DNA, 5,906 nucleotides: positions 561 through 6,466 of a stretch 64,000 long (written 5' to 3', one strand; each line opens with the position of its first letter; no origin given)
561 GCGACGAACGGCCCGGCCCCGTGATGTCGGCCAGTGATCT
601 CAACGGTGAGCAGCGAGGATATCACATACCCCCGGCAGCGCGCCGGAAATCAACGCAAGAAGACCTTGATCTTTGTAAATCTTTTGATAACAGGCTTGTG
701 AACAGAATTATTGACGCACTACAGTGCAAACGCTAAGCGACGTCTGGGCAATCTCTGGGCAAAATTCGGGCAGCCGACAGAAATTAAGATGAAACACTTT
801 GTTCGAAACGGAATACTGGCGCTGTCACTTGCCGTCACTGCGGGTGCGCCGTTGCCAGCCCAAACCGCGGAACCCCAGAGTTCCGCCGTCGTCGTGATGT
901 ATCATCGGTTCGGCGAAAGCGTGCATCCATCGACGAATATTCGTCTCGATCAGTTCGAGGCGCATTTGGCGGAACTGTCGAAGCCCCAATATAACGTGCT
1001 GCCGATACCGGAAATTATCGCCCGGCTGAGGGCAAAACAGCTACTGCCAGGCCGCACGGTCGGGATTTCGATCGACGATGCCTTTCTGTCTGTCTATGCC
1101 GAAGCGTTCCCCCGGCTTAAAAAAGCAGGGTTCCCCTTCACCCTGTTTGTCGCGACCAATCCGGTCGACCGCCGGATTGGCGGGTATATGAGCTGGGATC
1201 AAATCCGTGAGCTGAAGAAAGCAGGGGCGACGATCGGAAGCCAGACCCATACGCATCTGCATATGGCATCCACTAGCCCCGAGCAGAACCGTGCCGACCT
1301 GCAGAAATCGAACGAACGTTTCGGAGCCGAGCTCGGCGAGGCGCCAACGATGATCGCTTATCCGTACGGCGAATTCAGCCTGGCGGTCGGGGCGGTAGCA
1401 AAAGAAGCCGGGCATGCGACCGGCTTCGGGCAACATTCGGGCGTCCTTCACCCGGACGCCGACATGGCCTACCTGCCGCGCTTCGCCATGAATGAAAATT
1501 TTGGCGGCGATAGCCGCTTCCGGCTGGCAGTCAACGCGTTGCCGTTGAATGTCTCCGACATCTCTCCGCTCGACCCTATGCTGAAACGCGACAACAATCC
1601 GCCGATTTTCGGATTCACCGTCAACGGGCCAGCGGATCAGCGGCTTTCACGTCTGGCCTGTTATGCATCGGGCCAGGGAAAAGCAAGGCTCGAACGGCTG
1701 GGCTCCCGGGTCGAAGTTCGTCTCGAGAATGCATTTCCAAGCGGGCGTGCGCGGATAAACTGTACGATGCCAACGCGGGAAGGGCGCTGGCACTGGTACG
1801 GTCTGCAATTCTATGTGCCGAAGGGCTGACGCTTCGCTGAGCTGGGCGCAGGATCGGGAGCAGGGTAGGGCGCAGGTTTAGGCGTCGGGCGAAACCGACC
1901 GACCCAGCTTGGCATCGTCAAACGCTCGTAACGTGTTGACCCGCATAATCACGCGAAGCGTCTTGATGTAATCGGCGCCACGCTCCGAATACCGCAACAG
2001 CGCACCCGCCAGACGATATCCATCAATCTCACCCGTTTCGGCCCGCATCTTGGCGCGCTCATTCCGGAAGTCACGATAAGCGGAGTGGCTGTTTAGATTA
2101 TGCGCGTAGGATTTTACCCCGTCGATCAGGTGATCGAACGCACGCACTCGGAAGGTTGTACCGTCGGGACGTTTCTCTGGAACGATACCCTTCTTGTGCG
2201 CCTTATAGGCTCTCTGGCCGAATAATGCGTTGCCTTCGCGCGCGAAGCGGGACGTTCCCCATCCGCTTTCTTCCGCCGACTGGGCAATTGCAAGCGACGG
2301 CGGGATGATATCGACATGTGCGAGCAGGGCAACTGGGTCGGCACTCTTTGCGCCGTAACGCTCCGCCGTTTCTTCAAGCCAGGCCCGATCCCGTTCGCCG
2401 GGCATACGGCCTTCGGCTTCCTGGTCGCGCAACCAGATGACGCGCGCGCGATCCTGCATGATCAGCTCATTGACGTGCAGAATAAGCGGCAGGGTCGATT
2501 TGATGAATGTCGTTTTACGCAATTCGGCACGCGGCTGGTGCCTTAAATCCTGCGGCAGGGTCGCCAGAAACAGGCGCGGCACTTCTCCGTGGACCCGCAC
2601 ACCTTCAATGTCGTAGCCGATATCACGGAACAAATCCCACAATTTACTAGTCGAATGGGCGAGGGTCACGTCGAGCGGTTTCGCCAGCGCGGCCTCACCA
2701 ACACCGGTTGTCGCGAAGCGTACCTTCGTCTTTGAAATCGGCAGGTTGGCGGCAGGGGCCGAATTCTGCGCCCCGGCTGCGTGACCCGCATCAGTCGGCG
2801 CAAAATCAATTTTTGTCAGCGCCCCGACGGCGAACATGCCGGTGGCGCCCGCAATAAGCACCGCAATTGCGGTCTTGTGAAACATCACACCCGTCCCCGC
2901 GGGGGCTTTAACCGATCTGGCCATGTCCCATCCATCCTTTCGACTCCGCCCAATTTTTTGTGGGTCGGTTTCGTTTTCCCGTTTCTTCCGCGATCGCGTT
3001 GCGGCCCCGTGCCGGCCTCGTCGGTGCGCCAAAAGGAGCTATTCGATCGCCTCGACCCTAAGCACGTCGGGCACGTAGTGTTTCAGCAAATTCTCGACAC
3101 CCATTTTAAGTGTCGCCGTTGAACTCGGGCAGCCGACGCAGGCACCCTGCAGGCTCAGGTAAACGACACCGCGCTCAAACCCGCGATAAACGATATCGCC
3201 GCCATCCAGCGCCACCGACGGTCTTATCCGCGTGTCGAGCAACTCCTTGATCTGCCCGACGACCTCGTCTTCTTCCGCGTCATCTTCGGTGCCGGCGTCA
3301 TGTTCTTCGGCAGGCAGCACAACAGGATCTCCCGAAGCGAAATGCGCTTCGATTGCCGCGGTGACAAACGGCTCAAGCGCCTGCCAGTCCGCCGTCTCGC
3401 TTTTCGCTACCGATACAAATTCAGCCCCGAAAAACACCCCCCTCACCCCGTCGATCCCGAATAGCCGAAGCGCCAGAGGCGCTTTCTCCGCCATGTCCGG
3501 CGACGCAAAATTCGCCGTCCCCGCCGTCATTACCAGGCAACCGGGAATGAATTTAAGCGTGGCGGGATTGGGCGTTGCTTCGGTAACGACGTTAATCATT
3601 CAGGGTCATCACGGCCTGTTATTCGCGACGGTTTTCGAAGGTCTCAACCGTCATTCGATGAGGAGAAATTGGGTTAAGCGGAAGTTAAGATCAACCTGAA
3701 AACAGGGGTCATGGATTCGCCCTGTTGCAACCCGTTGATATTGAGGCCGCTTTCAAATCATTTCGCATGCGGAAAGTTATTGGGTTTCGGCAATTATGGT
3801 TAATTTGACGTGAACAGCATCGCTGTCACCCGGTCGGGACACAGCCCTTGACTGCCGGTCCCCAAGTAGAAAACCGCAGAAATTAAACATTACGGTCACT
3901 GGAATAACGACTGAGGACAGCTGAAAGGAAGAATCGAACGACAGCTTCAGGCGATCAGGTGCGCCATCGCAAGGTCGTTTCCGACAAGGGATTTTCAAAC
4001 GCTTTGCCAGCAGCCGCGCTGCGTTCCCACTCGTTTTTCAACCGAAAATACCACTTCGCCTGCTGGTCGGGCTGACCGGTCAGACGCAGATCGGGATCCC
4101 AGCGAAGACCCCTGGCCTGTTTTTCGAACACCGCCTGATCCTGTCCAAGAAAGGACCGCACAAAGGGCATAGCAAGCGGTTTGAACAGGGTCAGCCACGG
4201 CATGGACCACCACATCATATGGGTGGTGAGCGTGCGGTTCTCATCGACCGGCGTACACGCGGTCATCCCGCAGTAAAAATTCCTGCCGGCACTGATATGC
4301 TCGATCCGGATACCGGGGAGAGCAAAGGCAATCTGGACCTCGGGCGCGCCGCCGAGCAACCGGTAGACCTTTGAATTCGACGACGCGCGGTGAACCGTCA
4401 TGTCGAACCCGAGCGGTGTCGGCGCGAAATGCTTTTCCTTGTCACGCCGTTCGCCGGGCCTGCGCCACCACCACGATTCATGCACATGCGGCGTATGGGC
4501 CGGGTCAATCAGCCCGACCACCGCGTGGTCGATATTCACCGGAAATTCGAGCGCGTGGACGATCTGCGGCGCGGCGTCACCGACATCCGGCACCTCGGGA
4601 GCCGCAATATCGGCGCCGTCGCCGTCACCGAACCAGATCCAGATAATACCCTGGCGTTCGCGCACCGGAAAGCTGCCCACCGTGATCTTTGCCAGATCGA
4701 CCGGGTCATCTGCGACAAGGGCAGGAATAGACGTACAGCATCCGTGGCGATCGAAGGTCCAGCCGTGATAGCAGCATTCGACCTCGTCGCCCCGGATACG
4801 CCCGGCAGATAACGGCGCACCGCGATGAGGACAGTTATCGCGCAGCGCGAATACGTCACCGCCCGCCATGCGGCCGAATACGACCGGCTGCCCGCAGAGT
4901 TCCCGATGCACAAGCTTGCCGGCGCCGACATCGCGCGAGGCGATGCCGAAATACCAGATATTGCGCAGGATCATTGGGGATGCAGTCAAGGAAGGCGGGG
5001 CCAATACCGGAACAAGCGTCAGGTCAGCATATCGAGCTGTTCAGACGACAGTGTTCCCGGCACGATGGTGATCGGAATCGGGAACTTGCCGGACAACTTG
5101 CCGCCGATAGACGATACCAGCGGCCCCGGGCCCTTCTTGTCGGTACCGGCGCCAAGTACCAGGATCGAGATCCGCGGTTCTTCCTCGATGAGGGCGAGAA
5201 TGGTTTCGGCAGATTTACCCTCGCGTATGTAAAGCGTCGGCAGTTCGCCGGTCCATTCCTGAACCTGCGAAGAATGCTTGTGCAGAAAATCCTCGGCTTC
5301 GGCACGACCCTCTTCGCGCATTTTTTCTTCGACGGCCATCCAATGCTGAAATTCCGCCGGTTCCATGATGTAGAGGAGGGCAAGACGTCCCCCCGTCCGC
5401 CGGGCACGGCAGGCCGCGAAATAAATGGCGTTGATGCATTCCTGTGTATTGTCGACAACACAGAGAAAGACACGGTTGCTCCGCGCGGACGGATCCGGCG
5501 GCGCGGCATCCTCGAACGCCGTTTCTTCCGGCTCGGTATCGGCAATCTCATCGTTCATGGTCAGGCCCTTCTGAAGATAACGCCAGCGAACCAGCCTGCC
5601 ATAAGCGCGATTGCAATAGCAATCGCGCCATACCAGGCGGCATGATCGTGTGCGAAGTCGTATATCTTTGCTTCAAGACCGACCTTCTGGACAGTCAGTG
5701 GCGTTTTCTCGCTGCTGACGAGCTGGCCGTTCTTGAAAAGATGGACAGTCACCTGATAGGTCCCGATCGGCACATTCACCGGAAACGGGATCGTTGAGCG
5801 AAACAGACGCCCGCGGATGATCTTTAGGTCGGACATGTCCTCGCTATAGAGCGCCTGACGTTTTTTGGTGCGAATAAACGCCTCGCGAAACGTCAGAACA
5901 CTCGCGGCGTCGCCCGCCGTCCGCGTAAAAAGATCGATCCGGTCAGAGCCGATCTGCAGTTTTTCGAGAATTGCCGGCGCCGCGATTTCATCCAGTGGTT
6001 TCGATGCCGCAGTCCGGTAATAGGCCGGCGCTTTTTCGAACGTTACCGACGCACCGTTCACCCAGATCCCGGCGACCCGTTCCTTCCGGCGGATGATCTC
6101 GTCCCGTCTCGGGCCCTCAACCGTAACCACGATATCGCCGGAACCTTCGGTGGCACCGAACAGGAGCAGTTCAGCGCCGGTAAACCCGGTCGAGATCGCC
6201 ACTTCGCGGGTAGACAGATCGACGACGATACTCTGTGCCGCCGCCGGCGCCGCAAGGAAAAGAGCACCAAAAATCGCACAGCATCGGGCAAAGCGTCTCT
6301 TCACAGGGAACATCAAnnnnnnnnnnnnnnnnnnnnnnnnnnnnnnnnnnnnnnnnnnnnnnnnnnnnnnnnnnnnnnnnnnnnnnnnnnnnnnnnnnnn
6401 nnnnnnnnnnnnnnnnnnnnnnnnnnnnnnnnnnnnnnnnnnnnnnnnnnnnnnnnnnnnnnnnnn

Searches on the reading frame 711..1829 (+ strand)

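Call 14: search_protein_families(library=pfam, proteins=[window:711-1829:+], max_evalue=0.00001)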
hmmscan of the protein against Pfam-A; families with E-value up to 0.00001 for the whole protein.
window:711-1829:+ (372 aa): 1 family
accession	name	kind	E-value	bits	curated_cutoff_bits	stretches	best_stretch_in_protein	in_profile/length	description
PF01522.26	Polysacc_deac_1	-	1.1e-22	80.8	23.1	1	113-236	5-122/124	Polysaccharide deacetylase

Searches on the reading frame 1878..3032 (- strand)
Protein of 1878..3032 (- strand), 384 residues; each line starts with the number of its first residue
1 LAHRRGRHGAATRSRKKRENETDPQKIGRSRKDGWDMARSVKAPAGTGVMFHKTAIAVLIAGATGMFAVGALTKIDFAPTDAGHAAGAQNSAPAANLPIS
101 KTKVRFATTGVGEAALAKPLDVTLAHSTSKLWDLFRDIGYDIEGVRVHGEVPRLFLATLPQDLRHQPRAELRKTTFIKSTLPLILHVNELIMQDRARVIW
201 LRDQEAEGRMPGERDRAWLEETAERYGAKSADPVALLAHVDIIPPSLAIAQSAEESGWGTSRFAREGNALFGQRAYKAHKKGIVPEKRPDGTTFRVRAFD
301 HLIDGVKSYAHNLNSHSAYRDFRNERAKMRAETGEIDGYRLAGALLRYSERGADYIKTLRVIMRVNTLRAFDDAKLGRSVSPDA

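Call 14: search_protein_families(library=pfam, proteins=[window:1878-3032:-], max_evalue=0.00001)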
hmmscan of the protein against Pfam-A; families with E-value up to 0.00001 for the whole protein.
window:1878-3032:- (384 aa): 1 family
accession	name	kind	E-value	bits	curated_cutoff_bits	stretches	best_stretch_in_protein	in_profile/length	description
PF01832.25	Glucosaminidase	-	5.3e-14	53.4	30.2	1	243-339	13-104/123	Mannosyl-glycoprotein endo-beta-N-acetylglucosaminidase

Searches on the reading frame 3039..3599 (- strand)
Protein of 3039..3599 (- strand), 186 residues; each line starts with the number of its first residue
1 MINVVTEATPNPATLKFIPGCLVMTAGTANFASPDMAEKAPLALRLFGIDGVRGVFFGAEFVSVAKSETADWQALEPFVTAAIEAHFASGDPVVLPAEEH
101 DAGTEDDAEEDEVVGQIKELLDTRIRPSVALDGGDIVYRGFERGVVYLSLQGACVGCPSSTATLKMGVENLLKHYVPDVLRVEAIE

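Call 14: search_protein_families(library=pfam, proteins=[window:3039-3599:-], max_evalue=0.00001)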
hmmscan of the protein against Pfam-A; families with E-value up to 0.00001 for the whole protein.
window:3039-3599:- (186 aa): 2 families
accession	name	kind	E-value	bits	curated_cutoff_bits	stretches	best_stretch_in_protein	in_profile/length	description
PF01106.22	NifU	-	7.3e-27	93.8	27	1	117-183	1-67/67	NifU-like domain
PF08712.16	Nfu_N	-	8.8e-27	93.4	27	1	5-90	2-88/88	Scaffold protein Nfu/NifU N terminal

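Call 55: find_encoding_contigs(protein=window:3039-3599:-, flank=10000, max_places=5)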
Protein window:3039-3599:- (186 aa): 22 contigs read that carry it; 5 places shown.
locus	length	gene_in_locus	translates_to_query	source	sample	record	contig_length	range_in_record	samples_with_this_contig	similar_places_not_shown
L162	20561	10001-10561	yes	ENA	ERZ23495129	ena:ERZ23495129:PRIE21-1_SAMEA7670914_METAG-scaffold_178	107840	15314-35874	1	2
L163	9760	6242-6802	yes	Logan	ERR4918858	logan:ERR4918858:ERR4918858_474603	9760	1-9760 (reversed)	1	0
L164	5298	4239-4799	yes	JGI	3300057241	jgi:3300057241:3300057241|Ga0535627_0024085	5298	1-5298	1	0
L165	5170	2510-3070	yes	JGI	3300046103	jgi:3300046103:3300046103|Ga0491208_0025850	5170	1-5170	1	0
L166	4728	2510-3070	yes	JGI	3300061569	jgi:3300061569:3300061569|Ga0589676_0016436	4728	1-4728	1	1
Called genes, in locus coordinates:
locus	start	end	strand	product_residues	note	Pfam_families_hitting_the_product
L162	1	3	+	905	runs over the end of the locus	PF01624:MutS_I, PF05188:MutS_II, PF05192:MutS_III, PF05190:MutS_IV, PF00488:MutS_V, PF27441:MutS_C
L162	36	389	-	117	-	PF06052:3-HAO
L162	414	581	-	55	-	PF06052:3-HAO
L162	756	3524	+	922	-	PF03710:GlnE (weak), PF01909:NTP_transf_2 (weak), PF08335:GlnD_UR_UTase, PF27444:GlnD_3rd, PF01966:HD, PF01842:ACT (weak), PF24931:ACT_ACR9_3rd, PF26956:ACT_ACR_D1, +2 more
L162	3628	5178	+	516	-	PF03023:MurJ, PF01554:MatE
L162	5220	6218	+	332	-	PF00579:tRNA-synt_1b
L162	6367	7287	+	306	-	PF01925:TauE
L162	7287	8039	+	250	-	PF09608:Alph_Pro_TM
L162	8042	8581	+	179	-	PF00582:Usp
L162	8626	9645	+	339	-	PF00355:Rieske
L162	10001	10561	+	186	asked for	PF08712:Nfu_N, PF01106:NifU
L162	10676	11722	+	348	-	PF01832:Glucosaminidase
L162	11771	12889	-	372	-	PF01522:Polysacc_deac_1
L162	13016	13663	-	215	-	PF01427:Peptidase_M15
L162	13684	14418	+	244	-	PF00814:TsaD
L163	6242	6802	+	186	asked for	PF08712:Nfu_N, PF01106:NifU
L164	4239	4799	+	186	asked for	PF08712:Nfu_N, PF01106:NifU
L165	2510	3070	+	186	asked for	PF08712:Nfu_N, PF01106:NifU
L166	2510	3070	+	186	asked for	PF08712:Nfu_N, PF01106:NifU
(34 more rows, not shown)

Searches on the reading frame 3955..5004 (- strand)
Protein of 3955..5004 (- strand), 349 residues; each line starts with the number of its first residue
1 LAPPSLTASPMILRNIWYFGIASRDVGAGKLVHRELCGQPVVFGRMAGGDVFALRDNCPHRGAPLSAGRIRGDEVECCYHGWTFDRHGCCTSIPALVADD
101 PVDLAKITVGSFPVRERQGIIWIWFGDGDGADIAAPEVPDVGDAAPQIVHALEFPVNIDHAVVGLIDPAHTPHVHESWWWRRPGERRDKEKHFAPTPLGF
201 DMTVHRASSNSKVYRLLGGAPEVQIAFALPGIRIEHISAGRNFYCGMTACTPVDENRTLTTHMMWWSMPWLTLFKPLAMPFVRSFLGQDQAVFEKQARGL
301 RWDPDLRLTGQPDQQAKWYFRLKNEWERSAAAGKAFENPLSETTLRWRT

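Call 14: search_protein_families(library=pfam, proteins=[window:3955-5004:-], max_evalue=0.00001)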
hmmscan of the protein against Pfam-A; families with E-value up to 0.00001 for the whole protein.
window:3955-5004:- (349 aa): 1 family
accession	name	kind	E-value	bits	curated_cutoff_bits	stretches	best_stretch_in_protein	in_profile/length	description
PF00355.32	Rieske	-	8.6e-21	74.1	20.3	1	17-98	2-83/88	Rieske [2Fe-2S] domain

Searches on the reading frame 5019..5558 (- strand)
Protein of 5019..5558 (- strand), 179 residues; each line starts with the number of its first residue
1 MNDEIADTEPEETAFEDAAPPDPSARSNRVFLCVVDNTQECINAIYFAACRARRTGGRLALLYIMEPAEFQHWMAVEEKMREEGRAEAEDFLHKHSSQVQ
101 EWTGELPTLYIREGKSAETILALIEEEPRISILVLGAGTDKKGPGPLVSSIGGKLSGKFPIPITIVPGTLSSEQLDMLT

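Call 36: search_protein_families(library=pfam, proteins=[window:5019-5558:-], max_evalue=0.01)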
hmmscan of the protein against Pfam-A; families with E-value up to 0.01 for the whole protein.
window:5019-5558:- (179 aa): 1 family
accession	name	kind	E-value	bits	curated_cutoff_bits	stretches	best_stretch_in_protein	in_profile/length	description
PF00582.32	Usp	-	5e-12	47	24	1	29-167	3-141/141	Universal stress protein family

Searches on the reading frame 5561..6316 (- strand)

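Call 14: search_protein_families(library=pfam, proteins=[window:5561-6316:-], max_evalue=0.00001)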
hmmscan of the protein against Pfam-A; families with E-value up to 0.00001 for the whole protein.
window:5561-6316:- (251 aa): 1 family
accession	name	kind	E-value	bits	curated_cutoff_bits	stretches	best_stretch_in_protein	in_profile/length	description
PF09608.15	Alph_Pro_TM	-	1.6e-78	264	24.5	1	30-250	2-227/227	Putative transmembrane protein (Alph_Pro_TM)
